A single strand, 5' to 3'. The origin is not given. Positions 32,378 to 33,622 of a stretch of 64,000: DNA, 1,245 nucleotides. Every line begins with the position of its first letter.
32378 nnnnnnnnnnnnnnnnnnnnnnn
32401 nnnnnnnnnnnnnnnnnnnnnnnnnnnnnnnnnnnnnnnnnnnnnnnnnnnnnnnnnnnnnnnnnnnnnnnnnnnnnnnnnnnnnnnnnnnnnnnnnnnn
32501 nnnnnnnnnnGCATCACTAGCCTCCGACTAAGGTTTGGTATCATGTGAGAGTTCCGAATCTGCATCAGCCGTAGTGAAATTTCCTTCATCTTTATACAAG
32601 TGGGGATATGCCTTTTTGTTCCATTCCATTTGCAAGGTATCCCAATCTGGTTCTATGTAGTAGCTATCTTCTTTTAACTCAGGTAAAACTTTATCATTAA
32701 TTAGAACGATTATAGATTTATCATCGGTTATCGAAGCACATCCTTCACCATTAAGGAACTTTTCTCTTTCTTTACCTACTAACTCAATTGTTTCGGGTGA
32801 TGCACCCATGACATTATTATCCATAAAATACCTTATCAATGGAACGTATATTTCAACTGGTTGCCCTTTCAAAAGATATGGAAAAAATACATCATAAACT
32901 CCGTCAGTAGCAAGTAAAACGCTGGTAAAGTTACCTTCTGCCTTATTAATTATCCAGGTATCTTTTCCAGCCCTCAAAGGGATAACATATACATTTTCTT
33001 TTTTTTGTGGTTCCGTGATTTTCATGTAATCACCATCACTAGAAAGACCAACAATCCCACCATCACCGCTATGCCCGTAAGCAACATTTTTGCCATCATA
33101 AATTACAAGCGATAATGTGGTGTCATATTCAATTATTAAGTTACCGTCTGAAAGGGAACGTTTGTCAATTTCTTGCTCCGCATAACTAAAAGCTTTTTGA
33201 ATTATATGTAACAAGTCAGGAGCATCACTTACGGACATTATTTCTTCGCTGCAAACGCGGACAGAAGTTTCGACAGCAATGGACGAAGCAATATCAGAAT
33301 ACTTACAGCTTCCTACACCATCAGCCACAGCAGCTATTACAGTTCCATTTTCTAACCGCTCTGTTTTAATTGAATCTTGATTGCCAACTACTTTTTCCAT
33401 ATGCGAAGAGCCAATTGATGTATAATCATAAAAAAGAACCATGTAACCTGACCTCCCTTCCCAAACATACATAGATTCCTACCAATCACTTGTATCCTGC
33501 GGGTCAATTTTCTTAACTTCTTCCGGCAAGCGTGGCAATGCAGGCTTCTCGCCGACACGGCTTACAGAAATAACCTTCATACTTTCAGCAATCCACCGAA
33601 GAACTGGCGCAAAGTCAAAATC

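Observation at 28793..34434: Expanded TerY-P-type module: micro-ORF, vWA, PP2C, transglutaminase-like protein and membrane sensor kinase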

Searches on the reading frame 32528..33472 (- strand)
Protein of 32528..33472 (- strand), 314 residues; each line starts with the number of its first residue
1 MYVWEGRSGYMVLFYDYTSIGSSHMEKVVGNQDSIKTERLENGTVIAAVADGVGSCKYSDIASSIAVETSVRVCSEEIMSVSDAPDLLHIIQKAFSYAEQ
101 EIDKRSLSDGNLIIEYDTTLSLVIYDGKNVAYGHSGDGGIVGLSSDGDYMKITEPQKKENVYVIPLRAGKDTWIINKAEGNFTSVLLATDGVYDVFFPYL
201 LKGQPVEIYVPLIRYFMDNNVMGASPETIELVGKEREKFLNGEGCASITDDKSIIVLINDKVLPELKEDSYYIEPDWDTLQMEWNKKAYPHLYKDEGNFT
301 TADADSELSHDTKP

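Call 3: search_protein_families(library=pfam, proteins=[window:32528-33472:-], max_evalue=0.01)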
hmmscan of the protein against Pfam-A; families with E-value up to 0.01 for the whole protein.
window:32528-33472:- (314 aa): 1 family
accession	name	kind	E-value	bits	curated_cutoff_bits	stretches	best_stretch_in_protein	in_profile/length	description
PF13672.11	PP2C_2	-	2.5e-25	89.7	24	1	20-197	1-179/209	Protein phosphatase 2C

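Call 4: search_protein_families(library=padloc, proteins=[window:32528-33472:-], max_evalue=0.01)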
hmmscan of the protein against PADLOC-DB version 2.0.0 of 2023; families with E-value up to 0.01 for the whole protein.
window:32528-33472:- (314 aa): 0 families

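Call 5: search_protein_families(library=ncbifam, proteins=[window:32528-33472:-], max_evalue=0.1)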
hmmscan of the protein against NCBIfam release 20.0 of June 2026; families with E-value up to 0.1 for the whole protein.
window:32528-33472:- (314 aa): 1 family
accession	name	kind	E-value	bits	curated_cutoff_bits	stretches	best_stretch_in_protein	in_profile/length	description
NF033484.1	Stp1_PP2C_phos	equivalog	1.6e-12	47.4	230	1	31-154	11-127/232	Stp1/IreP family PP2C-type Ser/Thr phosphatase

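Call 24: search_protein_families(library=padloc, proteins=[window:32528-33472:-], max_evalue=10)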
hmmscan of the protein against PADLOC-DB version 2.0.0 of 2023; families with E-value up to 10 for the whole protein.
window:32528-33472:- (314 aa): 0 families
